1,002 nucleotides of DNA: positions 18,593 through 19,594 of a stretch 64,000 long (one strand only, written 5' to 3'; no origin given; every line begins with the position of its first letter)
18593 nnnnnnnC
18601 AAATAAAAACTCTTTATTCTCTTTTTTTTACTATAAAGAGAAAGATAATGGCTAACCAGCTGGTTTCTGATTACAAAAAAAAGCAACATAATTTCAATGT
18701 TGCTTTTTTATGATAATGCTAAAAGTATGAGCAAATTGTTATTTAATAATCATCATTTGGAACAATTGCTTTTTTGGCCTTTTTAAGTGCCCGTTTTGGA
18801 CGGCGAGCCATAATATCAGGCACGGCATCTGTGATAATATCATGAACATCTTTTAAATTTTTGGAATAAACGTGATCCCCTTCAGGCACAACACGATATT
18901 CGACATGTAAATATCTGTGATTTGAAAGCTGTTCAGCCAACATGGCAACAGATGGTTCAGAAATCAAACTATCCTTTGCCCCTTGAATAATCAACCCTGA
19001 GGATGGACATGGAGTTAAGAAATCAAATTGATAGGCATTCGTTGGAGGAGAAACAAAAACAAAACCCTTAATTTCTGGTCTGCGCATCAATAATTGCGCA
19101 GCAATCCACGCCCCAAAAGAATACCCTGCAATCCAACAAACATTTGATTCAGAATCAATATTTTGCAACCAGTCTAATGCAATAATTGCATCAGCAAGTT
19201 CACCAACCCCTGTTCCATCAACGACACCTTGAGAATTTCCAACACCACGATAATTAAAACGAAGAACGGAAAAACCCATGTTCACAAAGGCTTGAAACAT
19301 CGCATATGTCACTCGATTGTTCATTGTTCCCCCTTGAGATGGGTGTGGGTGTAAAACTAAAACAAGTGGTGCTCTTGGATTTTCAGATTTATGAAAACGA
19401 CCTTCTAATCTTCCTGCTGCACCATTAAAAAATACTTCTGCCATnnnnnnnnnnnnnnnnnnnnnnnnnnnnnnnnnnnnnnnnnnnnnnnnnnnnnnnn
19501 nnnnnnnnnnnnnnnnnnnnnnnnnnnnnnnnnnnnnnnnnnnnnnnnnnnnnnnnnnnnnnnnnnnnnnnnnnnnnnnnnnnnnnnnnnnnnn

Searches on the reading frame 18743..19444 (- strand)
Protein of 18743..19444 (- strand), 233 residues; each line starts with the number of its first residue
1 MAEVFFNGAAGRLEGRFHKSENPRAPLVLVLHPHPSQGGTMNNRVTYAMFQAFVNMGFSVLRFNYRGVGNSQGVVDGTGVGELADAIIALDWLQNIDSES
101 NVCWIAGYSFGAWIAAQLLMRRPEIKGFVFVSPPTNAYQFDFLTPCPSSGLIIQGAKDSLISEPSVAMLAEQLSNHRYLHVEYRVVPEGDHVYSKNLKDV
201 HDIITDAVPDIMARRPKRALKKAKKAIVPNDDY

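Call 10: search_protein_families(library=pfam, proteins=[window:18743-19444:-])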
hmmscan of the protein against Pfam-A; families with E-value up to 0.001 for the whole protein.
window:18743-19444:- (233 aa): 6 families
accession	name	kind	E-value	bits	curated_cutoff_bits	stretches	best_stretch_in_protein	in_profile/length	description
PF02129.25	Peptidase_S15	-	6.5e-11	42.9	23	1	22-139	16-134/262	X-Pro dipeptidyl-peptidase (S15 family)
PF12146.15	Hydrolase_4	-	1.1e-08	35.2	27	1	48-135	22-111/239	Serine aminopeptidase, S33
PF00561.26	Abhydrolase_1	-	7.5e-08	32.8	25.8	1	41-141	11-110/245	alpha/beta hydrolase fold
PF20408.4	Abhydrolase_11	-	1.4e-07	31.9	27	1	38-196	12-170/193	Alpha/beta hydrolase domain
PF12697.13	Abhydrolase_6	-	8.8e-06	27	26.3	1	51-142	21-94/217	Alpha/beta hydrolase family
PF00326.27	Peptidase_S9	-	1.5e-05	25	22.6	0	49-136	6-100/213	Prolyl oligopeptidase family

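Call 11: search_protein_families(library=ncbifam, proteins=[window:18743-19444:-])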
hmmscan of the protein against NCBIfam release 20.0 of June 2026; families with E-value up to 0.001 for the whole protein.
window:18743-19444:- (233 aa): 8 families
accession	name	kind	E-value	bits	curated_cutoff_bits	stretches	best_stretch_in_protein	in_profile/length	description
NF058544.1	IVPilMotSglTMyx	equivalog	4.4e-21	75.7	300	1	13-203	21-199/210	type IV pili motility protein SglT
NF051488.1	bifunc_PcaDC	exception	7e-07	28.7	390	1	26-124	12-101/375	bifunctional 3-oxoadipate enol-lactonase/4-carboxymuconolactone decarboxylase PcaDC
TIGR03100.1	hydr1_PEP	hypoth_equivalog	1.6e-06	27.7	168.45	1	6-133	7-132/274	hydrolase 1, exosortase A system-associated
TIGR00976.1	CocE_NonD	subfamily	1.6e-05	24.2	66.3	1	21-139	18-136/550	CocE/NonD family hydrolase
NF047920.1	lactonase_UilS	equivalog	1.9e-05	24.5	400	1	47-128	42-125/285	UilS family quorum-quenching N-acyl-homoserine lactonase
TIGR02427.1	protocat_pcaD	equivalog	7.5e-05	22.2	255.85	1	53-125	35-103/251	3-oxoadipate enol-lactonase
NF041096.1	esterase_EstD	equivalog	0.00013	21.1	600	1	57-138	195-278/421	esterase EstD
TIGR03101.1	hydr2_PEP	hypoth_equivalog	0.00016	21.3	202.75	1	4-137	3-136/266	hydrolase 2, exosortase A system-associated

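Call 12: find_related_loci(query=window:18743-19444:-, collection=genome_contigs, flank=6000)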
Query window:18743-19444:- (233 aa) in genome_contigs; peptide patterns used: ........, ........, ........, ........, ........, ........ (x = any residue, [..] = any of these).
76 stretches matched a pattern; 45 encode a relative of the query (tblastn E <= 1e-3); 44 distinct loci.
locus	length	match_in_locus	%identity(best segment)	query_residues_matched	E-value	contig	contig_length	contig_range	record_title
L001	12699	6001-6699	98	1-233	7e-159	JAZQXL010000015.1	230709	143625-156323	MAG: Alphaproteobacteria bacterium isolate T1900045162_TC20190156.MAGScoT_cleanbin_000005 SGB_5084_k141_2370977, whole g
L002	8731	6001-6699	92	1-233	2e-150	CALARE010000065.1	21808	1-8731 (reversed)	MAG TPA_asm: uncultured Alphaproteobacteria bacterium isolate SRR6425825_bin.103_CONCOCT_v1.1_MAG genome assembly, conti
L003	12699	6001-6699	90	1-233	3e-149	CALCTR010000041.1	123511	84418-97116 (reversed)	MAG TPA_asm: uncultured Alphaproteobacteria bacterium isolate SRR6425795_bin.15_CONCOCT_v1.1_MAG genome assembly, contig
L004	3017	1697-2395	89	1-233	2e-154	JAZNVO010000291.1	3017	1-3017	MAG: Alphaproteobacteria bacterium isolate T1900044789_TS20190255.MAGScoT_cleanbin_000022 SGB_2638_k141_1189453, whole g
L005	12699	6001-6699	88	1-233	5e-147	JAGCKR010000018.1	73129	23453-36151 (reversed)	MAG: Alphaproteobacteria bacterium isolate RGIG9879 Yak_Rectum-4__c149889, whole genome shotgun sequence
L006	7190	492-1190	88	1-233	1e-146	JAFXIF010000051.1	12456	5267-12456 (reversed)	MAG: Alphaproteobacteria bacterium isolate RGIG6438 Sheep_Rectum.Co__c2683771, whole genome shotgun sequence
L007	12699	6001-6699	88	1-233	3e-145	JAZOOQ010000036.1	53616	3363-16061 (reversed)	MAG: Alphaproteobacteria bacterium isolate T1900045627_YK20190321.MAGScoT_cleanbin_000013 SGB_8036_k141_839895, whole ge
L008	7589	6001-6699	88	1-233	3e-145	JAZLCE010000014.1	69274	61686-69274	MAG: Alphaproteobacteria bacterium isolate T1900045053_TC20190046.MAGScoT_cleanbin_000005 SGB_4532_k141_3039724, whole g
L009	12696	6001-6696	81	1-233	7e-134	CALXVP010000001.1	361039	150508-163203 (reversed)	MAG: uncultured Alphaproteobacteria bacterium isolate BRZ_DT__bin56 genome assembly, contig: BRZ_DT__NODE_5_length_36103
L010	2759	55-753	77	1-233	3e-139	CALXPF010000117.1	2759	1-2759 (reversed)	MAG: uncultured Alphaproteobacteria bacterium isolate BRZ_FB__bin41 genome assembly, contig: BRZ_FB__NODE_50022_length_2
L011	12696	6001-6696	80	1-233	1e-132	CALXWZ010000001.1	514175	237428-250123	MAG: uncultured Alphaproteobacteria bacterium isolate BRZ_CI__bin89 genome assembly, contig: BRZ_CI__NODE_3_length_51417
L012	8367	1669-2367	76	1-233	2e-131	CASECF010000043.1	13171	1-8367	uncultured Alphaproteobacteria bacterium isolate CO.O65.metabat-bins.242 genome assembly, contig: CO.O65.metabat-bins.24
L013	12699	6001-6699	79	1-233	1e-127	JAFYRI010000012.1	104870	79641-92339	MAG: Alphaproteobacteria bacterium isolate RGIG7351 Water_buffalos_Cecum-5__c131, whole genome shotgun sequence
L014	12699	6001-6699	79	1-233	1e-127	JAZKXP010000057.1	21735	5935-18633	MAG: Alphaproteobacteria bacterium isolate T1900045117_TC20190111.MAGScoT_cleanbin_000024 SGB_4816_k141_2044536, whole g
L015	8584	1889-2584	76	1-233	1e-126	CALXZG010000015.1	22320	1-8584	MAG: uncultured Alphaproteobacteria bacterium isolate BRZ_KG__bin33 genome assembly, contig: BRZ_KG__NODE_3042_length_22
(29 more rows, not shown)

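Call 24: find_encoding_contigs(protein=window:18743-19444:-, flank=3000, max_places=10)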
Protein window:18743-19444:- (233 aa): 13 contigs read that carry it; 10 places shown.
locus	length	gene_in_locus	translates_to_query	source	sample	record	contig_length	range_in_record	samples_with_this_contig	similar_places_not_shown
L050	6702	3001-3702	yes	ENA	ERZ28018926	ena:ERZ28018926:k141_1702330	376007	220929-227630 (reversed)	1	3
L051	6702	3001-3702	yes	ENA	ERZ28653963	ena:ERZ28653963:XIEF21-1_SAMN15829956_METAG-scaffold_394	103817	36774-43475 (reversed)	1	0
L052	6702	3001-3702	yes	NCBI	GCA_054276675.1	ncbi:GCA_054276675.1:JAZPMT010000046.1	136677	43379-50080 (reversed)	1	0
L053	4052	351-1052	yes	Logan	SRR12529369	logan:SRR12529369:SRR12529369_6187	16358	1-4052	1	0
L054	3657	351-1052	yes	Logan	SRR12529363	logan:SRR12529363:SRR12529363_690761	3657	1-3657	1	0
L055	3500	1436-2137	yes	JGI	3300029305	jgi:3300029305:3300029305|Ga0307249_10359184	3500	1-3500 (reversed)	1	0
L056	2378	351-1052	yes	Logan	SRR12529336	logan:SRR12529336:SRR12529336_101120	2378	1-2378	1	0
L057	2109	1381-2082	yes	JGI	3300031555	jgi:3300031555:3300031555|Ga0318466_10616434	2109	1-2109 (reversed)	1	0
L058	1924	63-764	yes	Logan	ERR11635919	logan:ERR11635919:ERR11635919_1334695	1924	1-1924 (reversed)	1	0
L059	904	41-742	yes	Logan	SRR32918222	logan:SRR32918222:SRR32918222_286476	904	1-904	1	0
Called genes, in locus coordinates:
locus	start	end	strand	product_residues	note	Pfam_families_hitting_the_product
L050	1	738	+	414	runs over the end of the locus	PF12704:MacB_PCD, PF02687:FtsX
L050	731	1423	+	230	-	PF02463:SMC_N (faint), PF00005:ABC_tran, PF13304:AAA_21 (faint)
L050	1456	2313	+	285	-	PF06306:CgtA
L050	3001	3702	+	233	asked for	PF02129:Peptidase_S15, PF00561:Abhydrolase_1 (weak), PF12146:Hydrolase_4, PF12697:Abhydrolase_6 (weak), PF20408:Abhydrolase_11, PF00326:Peptidase_S9 (faint)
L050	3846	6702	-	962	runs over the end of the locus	PF02739:5_3_exonuc_N, PF01367:5_3_exonuc, PF01612:DNA_pol_A_exo1, PF00476:DNA_pol_A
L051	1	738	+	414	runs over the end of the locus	PF12704:MacB_PCD, PF02687:FtsX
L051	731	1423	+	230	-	PF02463:SMC_N (faint), PF00005:ABC_tran, PF13304:AAA_21 (faint)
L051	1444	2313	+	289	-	PF06306:CgtA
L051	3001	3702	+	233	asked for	PF02129:Peptidase_S15, PF00561:Abhydrolase_1 (weak), PF12146:Hydrolase_4, PF12697:Abhydrolase_6 (weak), PF20408:Abhydrolase_11, PF00326:Peptidase_S9 (faint)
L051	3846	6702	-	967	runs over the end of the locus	PF02739:5_3_exonuc_N, PF01367:5_3_exonuc, PF01612:DNA_pol_A_exo1, PF00476:DNA_pol_A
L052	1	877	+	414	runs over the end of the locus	PF12704:MacB_PCD, PF02687:FtsX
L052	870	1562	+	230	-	PF02463:SMC_N (faint), PF00005:ABC_tran, PF13304:AAA_21 (faint)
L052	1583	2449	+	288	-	PF06306:CgtA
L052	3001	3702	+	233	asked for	PF02129:Peptidase_S15, PF00561:Abhydrolase_1 (weak), PF12146:Hydrolase_4, PF12697:Abhydrolase_6 (weak), PF20408:Abhydrolase_11, PF00326:Peptidase_S9 (faint)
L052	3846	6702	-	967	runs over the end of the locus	PF02739:5_3_exonuc_N, PF01367:5_3_exonuc, PF01612:DNA_pol_A_exo1, PF00476:DNA_pol_A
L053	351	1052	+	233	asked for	PF02129:Peptidase_S15, PF00561:Abhydrolase_1 (weak), PF12146:Hydrolase_4, PF12697:Abhydrolase_6 (weak), PF20408:Abhydrolase_11, PF00326:Peptidase_S9 (faint)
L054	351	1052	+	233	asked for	PF02129:Peptidase_S15, PF00561:Abhydrolase_1 (weak), PF12146:Hydrolase_4, PF12697:Abhydrolase_6 (weak), PF20408:Abhydrolase_11, PF00326:Peptidase_S9 (faint)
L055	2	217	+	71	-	?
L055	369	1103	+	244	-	PF06306:CgtA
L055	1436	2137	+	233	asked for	PF02129:Peptidase_S15, PF00561:Abhydrolase_1 (weak), PF12146:Hydrolase_4, PF12697:Abhydrolase_6 (weak), PF20408:Abhydrolase_11, PF00326:Peptidase_S9 (faint)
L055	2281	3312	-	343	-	PF00476:DNA_pol_A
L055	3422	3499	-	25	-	?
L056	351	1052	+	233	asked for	PF02129:Peptidase_S15, PF00561:Abhydrolase_1 (weak), PF12146:Hydrolase_4, PF12697:Abhydrolase_6 (weak), PF20408:Abhydrolase_11, PF00326:Peptidase_S9 (faint)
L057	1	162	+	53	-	?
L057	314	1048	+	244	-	PF06306:CgtA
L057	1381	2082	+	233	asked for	PF02129:Peptidase_S15, PF00561:Abhydrolase_1 (weak), PF12146:Hydrolase_4, PF12697:Abhydrolase_6 (weak), PF20408:Abhydrolase_11, PF00326:Peptidase_S9 (faint)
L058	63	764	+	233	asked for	PF02129:Peptidase_S15, PF00561:Abhydrolase_1 (weak), PF12146:Hydrolase_4, PF12697:Abhydrolase_6 (weak), PF20408:Abhydrolase_11, PF00326:Peptidase_S9 (faint)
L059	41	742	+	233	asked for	PF02129:Peptidase_S15, PF00561:Abhydrolase_1 (weak), PF12146:Hydrolase_4, PF12697:Abhydrolase_6 (weak), PF20408:Abhydrolase_11, PF00326:Peptidase_S9 (faint)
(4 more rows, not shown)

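Call 47: find_homologous_proteins(query=window:18743-19444:-, max_evalue=1e-60)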
Query window:18743-19444:- (233 aa): 6866 proteins with E <= 1e-60 among 8000 candidates; the best 120 are listed.
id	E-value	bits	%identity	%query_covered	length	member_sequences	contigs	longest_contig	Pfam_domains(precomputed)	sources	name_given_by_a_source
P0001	1.4e-151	520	97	100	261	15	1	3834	PF02129.25,PF20408.5,PF00561.27,PF12146.16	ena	-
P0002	3.9e-147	506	93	100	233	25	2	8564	PF02129.25,PF00326.28,PF20408.5,PF12697.14,PF00561.27,PF12146.16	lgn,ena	-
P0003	3.3e-136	470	84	100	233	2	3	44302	PF02129.25,PF00326.28,PF20408.5,PF00561.27,PF12146.16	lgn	-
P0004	1.5e-130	451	82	100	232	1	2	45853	PF02129.25,PF00326.28,PF20408.5,PF12697.14,PF00561.27,PF12146.16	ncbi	-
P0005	4.0e-130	450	82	100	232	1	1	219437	PF02129.25,PF20408.5,PF12697.14,PF01738.25,PF00561.27,PF12146.16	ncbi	-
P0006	5.2e-128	443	82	100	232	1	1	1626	PF02129.25,PF00326.28,PF20408.5,PF12697.14,PF00561.27,PF12146.16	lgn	-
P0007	1.4e-127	442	81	100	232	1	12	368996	PF02129.25,PF00326.28,PF20408.5,PF12697.14,PF00561.27,PF12146.16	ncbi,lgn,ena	-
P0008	1.9e-127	441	81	100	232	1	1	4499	PF02129.25,PF00326.28,PF20408.5,PF12697.14,PF00561.27,PF12146.16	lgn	-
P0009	2.3e-127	441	78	100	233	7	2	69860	PF02129.25,PF20408.5,PF12697.14,PF00561.27,PF12146.16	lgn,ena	-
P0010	2.3e-127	441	79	100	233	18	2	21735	PF02129.25,PF00326.28,PF20408.5,PF12697.14,PF00561.27,PF12146.16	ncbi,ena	-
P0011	2.6e-127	441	81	100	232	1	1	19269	PF02129.25,PF20408.5,PF12697.14,PF00561.27,PF12146.16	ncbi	-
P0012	6.7e-127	440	80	99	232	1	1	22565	PF02129.25,PF00326.28,PF20408.5,PF12697.14,PF00561.27,PF12146.16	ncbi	-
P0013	6.9e-127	440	80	100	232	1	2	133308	PF02129.25,PF00326.28,PF20408.5,PF12697.14,PF00561.27,PF12146.16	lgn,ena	-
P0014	1.1e-126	439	80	100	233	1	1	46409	PF02129.25,PF00326.28,PF20408.5,PF12697.14,PF01738.25,PF00561.27,PF12146.16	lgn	-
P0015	1.2e-126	439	81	100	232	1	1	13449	PF02129.25,PF20408.5,PF12697.14,PF00561.27,PF12146.16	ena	-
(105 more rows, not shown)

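Call 48: find_encoding_contigs(protein=P0002, flank=2500, max_places=10)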
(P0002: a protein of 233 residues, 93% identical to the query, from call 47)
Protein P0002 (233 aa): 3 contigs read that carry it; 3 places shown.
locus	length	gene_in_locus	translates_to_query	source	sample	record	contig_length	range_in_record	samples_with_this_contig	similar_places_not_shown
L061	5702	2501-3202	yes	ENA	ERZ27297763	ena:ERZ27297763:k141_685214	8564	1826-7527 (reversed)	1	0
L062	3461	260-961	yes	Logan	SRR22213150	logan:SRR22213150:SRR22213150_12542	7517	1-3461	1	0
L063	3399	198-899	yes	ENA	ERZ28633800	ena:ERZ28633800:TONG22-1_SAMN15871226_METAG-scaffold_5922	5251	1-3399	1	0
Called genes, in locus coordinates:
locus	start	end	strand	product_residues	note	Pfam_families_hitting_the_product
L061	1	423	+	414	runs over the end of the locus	PF12704:MacB_PCD, PF02687:FtsX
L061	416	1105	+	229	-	PF13175:AAA_15 (faint), PF02463:SMC_N (faint), PF00005:ABC_tran, PF13304:AAA_21 (faint)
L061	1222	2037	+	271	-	PF06306:CgtA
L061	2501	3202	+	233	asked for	PF02129:Peptidase_S15, PF00561:Abhydrolase_1 (weak), PF12146:Hydrolase_4, PF12697:Abhydrolase_6 (weak), PF20408:Abhydrolase_11, PF00326:Peptidase_S9 (faint)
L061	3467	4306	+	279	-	PF11969:DcpS_C (weak), PF01230:HIT (weak)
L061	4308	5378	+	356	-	PF01411:tRNA-synt_2c (faint)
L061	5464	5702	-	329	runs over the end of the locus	PF02016:Peptidase_S66, PF17676:Peptidase_S66C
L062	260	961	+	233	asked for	PF02129:Peptidase_S15, PF00561:Abhydrolase_1 (weak), PF12146:Hydrolase_4, PF12697:Abhydrolase_6 (weak), PF20408:Abhydrolase_11, PF00326:Peptidase_S9 (faint)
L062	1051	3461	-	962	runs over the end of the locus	PF02739:5_3_exonuc_N, PF01367:5_3_exonuc, PF01612:DNA_pol_A_exo1, PF00476:DNA_pol_A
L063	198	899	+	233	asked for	PF02129:Peptidase_S15, PF00561:Abhydrolase_1 (weak), PF12146:Hydrolase_4, PF12697:Abhydrolase_6 (weak), PF20408:Abhydrolase_11, PF00326:Peptidase_S9 (faint)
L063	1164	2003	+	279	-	PF11969:DcpS_C (weak), PF01230:HIT (weak)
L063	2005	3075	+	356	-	PF01411:tRNA-synt_2c (faint)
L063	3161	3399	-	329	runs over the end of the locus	PF02016:Peptidase_S66, PF17676:Peptidase_S66C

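Call 49: find_encoding_contigs(protein=P0001, flank=2500, max_places=10)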
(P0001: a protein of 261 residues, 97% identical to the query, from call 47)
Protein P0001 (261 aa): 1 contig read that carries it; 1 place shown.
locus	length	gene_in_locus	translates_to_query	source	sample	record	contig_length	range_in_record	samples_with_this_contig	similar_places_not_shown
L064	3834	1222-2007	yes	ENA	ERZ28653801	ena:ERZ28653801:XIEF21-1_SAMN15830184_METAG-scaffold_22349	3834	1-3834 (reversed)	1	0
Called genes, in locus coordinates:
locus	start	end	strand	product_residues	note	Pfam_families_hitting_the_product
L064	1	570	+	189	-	?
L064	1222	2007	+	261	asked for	PF02129:Peptidase_S15, PF00561:Abhydrolase_1 (weak), PF12146:Hydrolase_4 (weak), PF20408:Abhydrolase_11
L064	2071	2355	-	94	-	PF00476:DNA_pol_A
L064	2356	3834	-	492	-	?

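Call 50: find_encoding_contigs(protein=P0003, flank=2500, max_places=10)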
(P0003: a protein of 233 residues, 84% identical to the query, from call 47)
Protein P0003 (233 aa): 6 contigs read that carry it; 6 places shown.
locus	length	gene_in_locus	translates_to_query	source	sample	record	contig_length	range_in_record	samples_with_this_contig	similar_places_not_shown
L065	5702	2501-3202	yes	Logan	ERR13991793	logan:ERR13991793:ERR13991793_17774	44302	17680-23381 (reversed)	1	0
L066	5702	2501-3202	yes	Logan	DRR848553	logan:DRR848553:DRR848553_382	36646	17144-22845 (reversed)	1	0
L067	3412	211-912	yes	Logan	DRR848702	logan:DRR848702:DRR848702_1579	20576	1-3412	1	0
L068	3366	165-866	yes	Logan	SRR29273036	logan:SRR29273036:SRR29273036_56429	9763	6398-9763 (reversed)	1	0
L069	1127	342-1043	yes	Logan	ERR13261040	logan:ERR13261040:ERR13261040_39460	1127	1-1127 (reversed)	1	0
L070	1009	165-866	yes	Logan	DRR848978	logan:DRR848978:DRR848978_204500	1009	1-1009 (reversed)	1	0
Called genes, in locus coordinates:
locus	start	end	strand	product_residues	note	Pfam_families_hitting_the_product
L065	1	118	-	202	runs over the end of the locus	-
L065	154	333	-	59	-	-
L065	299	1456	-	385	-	PF00817:IMS, PF11799:IMS_C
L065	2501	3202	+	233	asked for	PF02129:Peptidase_S15, PF00561:Abhydrolase_1 (weak), PF12146:Hydrolase_4, PF20408:Abhydrolase_11, PF00326:Peptidase_S9 (faint)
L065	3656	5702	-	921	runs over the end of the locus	PF02739:5_3_exonuc_N, PF01367:5_3_exonuc, PF01612:DNA_pol_A_exo1, PF00476:DNA_pol_A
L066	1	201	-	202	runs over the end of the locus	-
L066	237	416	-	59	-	-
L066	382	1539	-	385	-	PF00817:IMS, PF11799:IMS_C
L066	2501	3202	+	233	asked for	PF02129:Peptidase_S15, PF00561:Abhydrolase_1 (weak), PF12146:Hydrolase_4, PF20408:Abhydrolase_11, PF00326:Peptidase_S9 (faint)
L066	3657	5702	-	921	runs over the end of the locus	PF02739:5_3_exonuc_N, PF01367:5_3_exonuc, PF01612:DNA_pol_A_exo1, PF00476:DNA_pol_A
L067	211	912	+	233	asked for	PF02129:Peptidase_S15, PF00561:Abhydrolase_1 (weak), PF12146:Hydrolase_4, PF20408:Abhydrolase_11, PF00326:Peptidase_S9 (faint)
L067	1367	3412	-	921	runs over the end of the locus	PF02739:5_3_exonuc_N, PF01367:5_3_exonuc, PF01612:DNA_pol_A_exo1, PF00476:DNA_pol_A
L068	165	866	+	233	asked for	PF02129:Peptidase_S15, PF00561:Abhydrolase_1 (weak), PF12146:Hydrolase_4, PF20408:Abhydrolase_11, PF00326:Peptidase_S9 (faint)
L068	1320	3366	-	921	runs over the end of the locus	PF02739:5_3_exonuc_N, PF01367:5_3_exonuc, PF01612:DNA_pol_A_exo1, PF00476:DNA_pol_A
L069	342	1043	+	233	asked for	PF02129:Peptidase_S15, PF00561:Abhydrolase_1 (weak), PF12146:Hydrolase_4, PF20408:Abhydrolase_11, PF00326:Peptidase_S9 (faint)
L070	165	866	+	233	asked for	PF02129:Peptidase_S15, PF00561:Abhydrolase_1 (weak), PF12146:Hydrolase_4, PF20408:Abhydrolase_11, PF00326:Peptidase_S9 (faint)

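Call 55: list_cluster_members(proteins=[P0001, P0002])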
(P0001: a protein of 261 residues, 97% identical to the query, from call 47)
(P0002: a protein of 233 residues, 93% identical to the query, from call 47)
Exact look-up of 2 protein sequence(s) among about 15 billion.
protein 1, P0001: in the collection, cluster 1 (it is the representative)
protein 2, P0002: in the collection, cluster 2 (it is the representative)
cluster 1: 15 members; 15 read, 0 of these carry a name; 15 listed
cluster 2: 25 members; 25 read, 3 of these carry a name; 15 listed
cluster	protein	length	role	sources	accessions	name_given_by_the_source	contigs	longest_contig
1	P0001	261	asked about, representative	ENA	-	-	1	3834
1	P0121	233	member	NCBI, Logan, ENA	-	-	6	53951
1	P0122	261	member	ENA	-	-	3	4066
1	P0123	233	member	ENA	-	-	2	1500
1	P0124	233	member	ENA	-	-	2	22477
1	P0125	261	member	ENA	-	-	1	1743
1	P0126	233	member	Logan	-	-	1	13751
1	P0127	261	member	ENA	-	-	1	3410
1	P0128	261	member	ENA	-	-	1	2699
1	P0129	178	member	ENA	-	-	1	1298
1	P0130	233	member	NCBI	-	-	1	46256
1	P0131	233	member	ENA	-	-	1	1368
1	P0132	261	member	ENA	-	-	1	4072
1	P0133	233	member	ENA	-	-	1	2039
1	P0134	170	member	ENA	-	-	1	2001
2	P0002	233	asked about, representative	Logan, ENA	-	-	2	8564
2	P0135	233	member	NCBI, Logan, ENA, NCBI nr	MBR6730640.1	MAG: alpha/beta hydrolase [Alphaproteobacteria bacterium] | alpha/beta hydrolase [Alphaproteobacteria bacterium]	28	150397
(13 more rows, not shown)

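Call 56: find_encoding_contigs(protein=P0121, flank=2000, max_places=10)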
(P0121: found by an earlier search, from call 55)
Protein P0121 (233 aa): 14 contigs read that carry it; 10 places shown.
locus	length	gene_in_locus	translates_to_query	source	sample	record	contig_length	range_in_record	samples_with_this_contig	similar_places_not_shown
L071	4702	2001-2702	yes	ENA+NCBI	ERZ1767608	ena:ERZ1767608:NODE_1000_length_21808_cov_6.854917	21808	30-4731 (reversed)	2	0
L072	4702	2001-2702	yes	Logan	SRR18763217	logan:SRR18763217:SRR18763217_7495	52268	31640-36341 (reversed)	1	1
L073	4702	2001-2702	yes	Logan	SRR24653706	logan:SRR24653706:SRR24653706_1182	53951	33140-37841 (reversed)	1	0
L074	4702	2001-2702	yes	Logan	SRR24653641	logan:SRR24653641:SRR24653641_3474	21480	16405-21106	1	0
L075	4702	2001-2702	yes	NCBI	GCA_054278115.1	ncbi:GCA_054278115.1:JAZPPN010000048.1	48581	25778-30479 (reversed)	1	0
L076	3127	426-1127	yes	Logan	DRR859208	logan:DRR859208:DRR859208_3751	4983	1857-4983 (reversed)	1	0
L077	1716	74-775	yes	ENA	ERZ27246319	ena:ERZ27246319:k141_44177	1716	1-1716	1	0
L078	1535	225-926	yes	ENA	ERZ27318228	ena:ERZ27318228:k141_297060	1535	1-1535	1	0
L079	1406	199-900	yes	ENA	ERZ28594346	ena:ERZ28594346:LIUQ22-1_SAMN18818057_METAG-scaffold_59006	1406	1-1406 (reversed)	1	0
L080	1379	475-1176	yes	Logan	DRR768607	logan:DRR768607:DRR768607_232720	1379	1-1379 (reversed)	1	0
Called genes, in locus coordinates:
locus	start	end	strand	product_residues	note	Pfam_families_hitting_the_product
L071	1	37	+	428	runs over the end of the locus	PF12704:MacB_PCD, PF02687:FtsX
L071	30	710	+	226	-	PF00005:ABC_tran, PF02463:SMC_N (faint), PF13304:AAA_21 (faint)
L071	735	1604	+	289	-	PF06306:CgtA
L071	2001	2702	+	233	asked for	PF02129:Peptidase_S15, PF00561:Abhydrolase_1 (weak), PF20408:Abhydrolase_11, PF12146:Hydrolase_4 (weak), PF00326:Peptidase_S9 (faint)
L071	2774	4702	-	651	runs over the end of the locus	?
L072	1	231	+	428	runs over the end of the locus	PF12704:MacB_PCD, PF02687:FtsX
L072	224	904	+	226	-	PF00005:ABC_tran, PF02463:SMC_N (faint), PF13304:AAA_21 (faint)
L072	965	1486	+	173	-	PF06306:CgtA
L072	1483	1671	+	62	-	-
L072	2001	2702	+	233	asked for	PF02129:Peptidase_S15, PF00561:Abhydrolase_1 (weak), PF20408:Abhydrolase_11, PF12146:Hydrolase_4 (weak), PF00326:Peptidase_S9 (faint)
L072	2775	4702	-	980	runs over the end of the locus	PF02739:5_3_exonuc_N, PF01367:5_3_exonuc, PF01612:DNA_pol_A_exo1, PF00476:DNA_pol_A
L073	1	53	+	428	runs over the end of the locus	PF12704:MacB_PCD, PF02687:FtsX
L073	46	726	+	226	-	PF00005:ABC_tran, PF02463:SMC_N (faint), PF13304:AAA_21 (faint)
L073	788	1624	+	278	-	PF06306:CgtA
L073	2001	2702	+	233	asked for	PF02129:Peptidase_S15, PF00561:Abhydrolase_1 (weak), PF20408:Abhydrolase_11, PF12146:Hydrolase_4 (weak), PF00326:Peptidase_S9 (faint)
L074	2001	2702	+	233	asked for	PF02129:Peptidase_S15, PF00561:Abhydrolase_1 (weak), PF20408:Abhydrolase_11, PF12146:Hydrolase_4 (weak), PF00326:Peptidase_S9 (faint)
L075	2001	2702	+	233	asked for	PF02129:Peptidase_S15, PF00561:Abhydrolase_1 (weak), PF20408:Abhydrolase_11, PF12146:Hydrolase_4 (weak), PF00326:Peptidase_S9 (faint)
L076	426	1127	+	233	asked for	PF02129:Peptidase_S15, PF00561:Abhydrolase_1 (weak), PF20408:Abhydrolase_11, PF12146:Hydrolase_4 (weak), PF00326:Peptidase_S9 (faint)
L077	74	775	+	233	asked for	PF02129:Peptidase_S15, PF00561:Abhydrolase_1 (weak), PF20408:Abhydrolase_11, PF12146:Hydrolase_4 (weak), PF00326:Peptidase_S9 (faint)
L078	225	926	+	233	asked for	PF02129:Peptidase_S15, PF00561:Abhydrolase_1 (weak), PF20408:Abhydrolase_11, PF12146:Hydrolase_4 (weak), PF00326:Peptidase_S9 (faint)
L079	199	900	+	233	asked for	PF02129:Peptidase_S15, PF00561:Abhydrolase_1 (weak), PF20408:Abhydrolase_11, PF12146:Hydrolase_4 (weak), PF00326:Peptidase_S9 (faint)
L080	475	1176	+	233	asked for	PF02129:Peptidase_S15, PF00561:Abhydrolase_1 (weak), PF20408:Abhydrolase_11, PF12146:Hydrolase_4 (weak), PF00326:Peptidase_S9 (faint)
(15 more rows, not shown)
